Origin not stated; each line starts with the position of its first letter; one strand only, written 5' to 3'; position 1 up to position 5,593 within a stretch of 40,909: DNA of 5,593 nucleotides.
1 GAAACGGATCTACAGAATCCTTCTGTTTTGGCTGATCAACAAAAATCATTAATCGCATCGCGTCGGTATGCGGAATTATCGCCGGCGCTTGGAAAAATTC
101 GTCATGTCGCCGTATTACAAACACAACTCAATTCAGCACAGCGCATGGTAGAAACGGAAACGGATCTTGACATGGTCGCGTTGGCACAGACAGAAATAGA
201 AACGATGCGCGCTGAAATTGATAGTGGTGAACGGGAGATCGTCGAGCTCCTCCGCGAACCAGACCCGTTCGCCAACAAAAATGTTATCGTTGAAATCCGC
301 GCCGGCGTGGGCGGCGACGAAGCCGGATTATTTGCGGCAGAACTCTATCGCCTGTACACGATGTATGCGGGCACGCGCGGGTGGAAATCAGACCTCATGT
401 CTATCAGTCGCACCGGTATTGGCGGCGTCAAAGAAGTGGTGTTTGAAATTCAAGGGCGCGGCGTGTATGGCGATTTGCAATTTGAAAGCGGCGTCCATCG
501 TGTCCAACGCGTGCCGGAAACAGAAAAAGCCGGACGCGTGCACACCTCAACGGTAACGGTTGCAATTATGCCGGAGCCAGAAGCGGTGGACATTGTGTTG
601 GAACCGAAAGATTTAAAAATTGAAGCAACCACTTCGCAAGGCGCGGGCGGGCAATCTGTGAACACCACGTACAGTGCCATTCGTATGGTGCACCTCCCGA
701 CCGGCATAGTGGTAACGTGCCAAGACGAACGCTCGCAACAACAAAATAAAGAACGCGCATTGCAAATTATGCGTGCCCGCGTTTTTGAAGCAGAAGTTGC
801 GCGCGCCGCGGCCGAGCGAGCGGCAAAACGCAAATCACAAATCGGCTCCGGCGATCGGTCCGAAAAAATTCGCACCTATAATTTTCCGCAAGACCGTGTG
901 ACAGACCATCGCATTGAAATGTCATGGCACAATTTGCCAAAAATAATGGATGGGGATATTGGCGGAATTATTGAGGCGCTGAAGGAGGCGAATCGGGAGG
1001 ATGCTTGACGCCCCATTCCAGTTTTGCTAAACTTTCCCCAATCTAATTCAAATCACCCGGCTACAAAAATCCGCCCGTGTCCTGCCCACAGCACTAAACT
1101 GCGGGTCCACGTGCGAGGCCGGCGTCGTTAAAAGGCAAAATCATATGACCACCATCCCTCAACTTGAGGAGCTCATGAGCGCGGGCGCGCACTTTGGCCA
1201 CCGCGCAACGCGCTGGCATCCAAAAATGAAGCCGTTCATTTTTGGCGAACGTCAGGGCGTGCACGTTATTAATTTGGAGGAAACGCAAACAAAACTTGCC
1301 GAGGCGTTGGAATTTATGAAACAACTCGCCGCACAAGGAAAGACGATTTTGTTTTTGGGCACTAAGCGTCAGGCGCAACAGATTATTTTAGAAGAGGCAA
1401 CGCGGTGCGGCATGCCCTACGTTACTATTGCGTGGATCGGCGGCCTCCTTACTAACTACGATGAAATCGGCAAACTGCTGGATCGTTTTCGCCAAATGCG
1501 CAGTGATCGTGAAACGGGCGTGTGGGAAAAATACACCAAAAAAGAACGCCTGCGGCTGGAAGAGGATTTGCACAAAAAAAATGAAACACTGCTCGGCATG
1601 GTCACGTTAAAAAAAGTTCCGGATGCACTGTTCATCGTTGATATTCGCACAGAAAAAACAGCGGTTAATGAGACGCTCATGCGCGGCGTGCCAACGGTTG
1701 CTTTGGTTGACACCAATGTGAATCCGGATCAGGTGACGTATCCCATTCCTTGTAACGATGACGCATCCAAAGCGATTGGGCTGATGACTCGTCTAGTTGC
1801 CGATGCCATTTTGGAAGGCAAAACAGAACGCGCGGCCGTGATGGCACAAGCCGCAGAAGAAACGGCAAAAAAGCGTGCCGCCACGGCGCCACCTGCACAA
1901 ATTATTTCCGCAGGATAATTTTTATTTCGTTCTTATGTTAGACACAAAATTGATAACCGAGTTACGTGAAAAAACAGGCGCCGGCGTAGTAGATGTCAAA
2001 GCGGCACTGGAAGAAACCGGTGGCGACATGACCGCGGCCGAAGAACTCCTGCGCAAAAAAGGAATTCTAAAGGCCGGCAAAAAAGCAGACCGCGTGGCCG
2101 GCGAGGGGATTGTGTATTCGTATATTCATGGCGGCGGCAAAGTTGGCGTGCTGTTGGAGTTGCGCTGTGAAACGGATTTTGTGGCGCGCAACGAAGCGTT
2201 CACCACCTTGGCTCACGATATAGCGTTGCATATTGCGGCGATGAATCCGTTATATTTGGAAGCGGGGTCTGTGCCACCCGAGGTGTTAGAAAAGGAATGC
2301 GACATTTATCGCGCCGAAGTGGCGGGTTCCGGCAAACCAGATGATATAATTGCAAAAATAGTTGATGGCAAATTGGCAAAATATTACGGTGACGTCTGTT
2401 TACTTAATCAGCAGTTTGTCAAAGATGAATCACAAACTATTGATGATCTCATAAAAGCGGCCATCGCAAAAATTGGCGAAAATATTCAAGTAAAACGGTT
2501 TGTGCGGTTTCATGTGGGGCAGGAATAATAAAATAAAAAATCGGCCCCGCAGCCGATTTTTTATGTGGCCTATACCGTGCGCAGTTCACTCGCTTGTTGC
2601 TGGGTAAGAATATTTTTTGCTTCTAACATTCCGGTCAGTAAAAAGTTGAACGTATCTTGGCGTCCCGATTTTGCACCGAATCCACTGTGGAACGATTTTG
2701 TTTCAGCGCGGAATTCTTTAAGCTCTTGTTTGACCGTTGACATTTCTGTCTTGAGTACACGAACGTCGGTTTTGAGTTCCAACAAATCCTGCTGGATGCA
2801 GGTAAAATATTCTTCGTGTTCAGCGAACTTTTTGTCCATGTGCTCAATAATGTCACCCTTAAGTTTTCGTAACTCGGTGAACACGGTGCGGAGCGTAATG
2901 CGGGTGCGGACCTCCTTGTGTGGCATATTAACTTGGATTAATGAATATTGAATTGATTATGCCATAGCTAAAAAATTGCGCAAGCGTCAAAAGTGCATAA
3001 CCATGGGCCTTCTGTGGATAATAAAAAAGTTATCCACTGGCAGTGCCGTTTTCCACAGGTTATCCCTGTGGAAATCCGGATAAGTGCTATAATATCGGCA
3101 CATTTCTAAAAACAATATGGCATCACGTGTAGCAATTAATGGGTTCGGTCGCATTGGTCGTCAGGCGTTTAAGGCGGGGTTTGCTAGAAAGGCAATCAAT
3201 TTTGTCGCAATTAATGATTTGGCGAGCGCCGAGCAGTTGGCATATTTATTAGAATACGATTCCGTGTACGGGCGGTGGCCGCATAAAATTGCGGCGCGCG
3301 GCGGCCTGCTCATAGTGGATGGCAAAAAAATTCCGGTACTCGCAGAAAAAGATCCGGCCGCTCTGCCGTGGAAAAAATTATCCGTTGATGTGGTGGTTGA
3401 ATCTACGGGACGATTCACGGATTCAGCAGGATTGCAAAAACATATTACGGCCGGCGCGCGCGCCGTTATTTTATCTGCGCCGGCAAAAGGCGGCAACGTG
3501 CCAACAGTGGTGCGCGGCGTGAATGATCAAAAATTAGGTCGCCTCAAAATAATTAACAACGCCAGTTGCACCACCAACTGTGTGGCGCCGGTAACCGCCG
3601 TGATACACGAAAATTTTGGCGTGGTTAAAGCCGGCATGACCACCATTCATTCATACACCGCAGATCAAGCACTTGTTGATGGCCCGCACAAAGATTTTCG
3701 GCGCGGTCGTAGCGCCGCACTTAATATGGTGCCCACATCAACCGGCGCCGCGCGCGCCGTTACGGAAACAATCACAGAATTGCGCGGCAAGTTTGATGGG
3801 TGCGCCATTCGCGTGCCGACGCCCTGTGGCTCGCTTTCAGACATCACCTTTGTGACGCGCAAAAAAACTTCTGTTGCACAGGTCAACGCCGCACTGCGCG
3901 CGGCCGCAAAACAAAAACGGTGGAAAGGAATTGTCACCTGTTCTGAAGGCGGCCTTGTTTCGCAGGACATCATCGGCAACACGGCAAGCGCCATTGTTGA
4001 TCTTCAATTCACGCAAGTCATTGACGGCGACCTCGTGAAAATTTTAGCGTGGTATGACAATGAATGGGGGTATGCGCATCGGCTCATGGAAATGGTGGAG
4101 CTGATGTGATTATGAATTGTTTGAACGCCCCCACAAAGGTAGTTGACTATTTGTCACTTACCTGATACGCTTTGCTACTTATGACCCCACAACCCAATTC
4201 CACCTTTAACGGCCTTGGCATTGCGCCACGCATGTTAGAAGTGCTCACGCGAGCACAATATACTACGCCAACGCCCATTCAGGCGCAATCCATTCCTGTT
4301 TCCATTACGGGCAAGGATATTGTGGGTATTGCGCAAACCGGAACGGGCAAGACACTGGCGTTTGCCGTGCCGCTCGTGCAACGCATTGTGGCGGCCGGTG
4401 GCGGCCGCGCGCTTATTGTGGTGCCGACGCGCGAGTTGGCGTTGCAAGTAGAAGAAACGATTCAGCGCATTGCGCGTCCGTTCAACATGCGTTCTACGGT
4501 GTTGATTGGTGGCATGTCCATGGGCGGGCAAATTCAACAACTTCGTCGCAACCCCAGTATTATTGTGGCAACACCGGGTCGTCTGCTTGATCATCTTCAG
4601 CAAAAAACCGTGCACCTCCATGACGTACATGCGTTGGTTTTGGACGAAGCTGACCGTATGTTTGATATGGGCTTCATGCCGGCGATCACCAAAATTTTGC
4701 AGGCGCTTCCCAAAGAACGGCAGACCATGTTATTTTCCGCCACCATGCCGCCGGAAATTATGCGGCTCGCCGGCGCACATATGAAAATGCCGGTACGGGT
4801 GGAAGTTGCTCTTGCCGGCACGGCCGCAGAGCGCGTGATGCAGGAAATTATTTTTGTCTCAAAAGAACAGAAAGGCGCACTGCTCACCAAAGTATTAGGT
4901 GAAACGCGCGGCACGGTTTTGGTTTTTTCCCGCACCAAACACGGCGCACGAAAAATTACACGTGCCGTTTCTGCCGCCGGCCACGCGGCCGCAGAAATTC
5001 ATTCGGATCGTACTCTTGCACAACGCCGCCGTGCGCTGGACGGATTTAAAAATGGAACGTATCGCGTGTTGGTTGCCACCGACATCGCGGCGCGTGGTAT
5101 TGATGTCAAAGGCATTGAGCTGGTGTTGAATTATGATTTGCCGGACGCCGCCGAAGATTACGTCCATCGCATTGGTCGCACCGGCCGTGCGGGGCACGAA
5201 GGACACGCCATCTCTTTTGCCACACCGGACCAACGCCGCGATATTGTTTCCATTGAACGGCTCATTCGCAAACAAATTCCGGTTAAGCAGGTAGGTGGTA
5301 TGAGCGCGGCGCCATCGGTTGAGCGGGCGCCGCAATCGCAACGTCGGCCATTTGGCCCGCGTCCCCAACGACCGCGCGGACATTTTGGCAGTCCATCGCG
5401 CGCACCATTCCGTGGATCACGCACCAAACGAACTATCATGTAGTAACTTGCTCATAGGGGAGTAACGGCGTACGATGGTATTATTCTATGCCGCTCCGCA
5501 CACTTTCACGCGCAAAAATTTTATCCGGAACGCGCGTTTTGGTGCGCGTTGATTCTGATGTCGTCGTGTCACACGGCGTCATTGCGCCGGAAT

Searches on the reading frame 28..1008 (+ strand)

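Call 58: search_protein_families(library=pfam, proteins=[window:28-1008:+], max_evalue=0.00001)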
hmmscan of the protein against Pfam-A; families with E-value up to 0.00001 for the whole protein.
window:28-1008:+ (326 aa): 2 families
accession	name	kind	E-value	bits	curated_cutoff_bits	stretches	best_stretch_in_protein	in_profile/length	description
PF03462.23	PCRF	-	9.5e-58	195.6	24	1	2-178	19-194/194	PCRF domain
PF00472.26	RF-1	-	5.5e-40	136.4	35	1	186-295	2-116/116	RF-1 domain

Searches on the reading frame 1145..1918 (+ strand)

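Call 58: search_protein_families(library=pfam, proteins=[window:1145-1918:+], max_evalue=0.00001)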
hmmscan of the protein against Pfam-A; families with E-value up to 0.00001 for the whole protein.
window:1145-1918:+ (257 aa): 1 family
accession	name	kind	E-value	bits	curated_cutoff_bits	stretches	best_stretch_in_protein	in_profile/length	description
PF00318.25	Ribosomal_S2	-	2.2e-80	269.4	26.1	1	10-225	1-216/216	Ribosomal protein S2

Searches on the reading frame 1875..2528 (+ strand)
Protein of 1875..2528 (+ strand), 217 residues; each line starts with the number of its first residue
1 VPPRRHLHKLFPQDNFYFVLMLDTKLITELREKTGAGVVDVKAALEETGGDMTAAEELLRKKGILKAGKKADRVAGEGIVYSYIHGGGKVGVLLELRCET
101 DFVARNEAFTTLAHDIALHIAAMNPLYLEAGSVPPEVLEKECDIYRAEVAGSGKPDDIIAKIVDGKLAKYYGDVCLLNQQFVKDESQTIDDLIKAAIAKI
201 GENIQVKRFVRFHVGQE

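Call 58: search_protein_families(library=pfam, proteins=[window:1875-2528:+], max_evalue=0.00001)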
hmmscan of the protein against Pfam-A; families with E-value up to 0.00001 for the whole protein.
window:1875-2528:+ (217 aa): 1 family
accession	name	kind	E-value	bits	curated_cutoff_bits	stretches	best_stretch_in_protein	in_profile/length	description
PF00889.24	EF_TS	-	1.9e-41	142.4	27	1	71-216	72-204/204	Elongation factor TS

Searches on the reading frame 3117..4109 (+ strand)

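Call 58: search_protein_families(library=pfam, proteins=[window:3117-4109:+], max_evalue=0.00001)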
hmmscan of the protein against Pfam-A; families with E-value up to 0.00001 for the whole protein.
window:3117-4109:+ (330 aa): 2 families
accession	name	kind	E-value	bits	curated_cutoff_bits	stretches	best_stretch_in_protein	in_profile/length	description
PF02800.25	Gp_dh_C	-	8.4e-55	185.1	24.4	1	156-313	1-158/158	Glyceraldehyde 3-phosphate dehydrogenase, C-terminal domain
PF00044.30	Gp_dh_N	-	9.4e-37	125.8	31.7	1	4-102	2-100/101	Glyceraldehyde 3-phosphate dehydrogenase, NAD binding domain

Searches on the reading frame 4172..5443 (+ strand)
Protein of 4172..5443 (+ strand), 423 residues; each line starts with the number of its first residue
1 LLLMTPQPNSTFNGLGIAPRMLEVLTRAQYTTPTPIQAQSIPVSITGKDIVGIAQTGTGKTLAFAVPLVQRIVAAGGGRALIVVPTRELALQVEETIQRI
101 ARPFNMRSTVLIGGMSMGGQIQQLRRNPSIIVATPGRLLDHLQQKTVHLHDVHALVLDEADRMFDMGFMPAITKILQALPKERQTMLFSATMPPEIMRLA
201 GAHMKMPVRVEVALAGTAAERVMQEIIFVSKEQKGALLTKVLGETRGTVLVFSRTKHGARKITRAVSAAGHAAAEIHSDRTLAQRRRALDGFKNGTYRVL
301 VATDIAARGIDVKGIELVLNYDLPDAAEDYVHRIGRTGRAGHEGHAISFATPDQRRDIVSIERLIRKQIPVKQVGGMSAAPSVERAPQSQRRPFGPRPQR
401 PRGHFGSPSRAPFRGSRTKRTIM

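Call 58: search_protein_families(library=pfam, proteins=[window:4172-5443:+], max_evalue=0.00001)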
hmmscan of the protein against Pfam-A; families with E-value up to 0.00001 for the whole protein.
window:4172-5443:+ (423 aa): 3 families
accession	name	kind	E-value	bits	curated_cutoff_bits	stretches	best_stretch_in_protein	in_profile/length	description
PF00270.35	DEAD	-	1.2e-49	168.7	26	1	34-197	1-165/167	DEAD/DEAH box helicase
PF00271.37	Helicase_C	-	2.1e-29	102.4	23.5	1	236-341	4-110/110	Helicase conserved C-terminal domain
PF04851.21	ResIII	-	8.6e-09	35.9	22.5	1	53-192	29-162/164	Type III restriction enzyme, res subunit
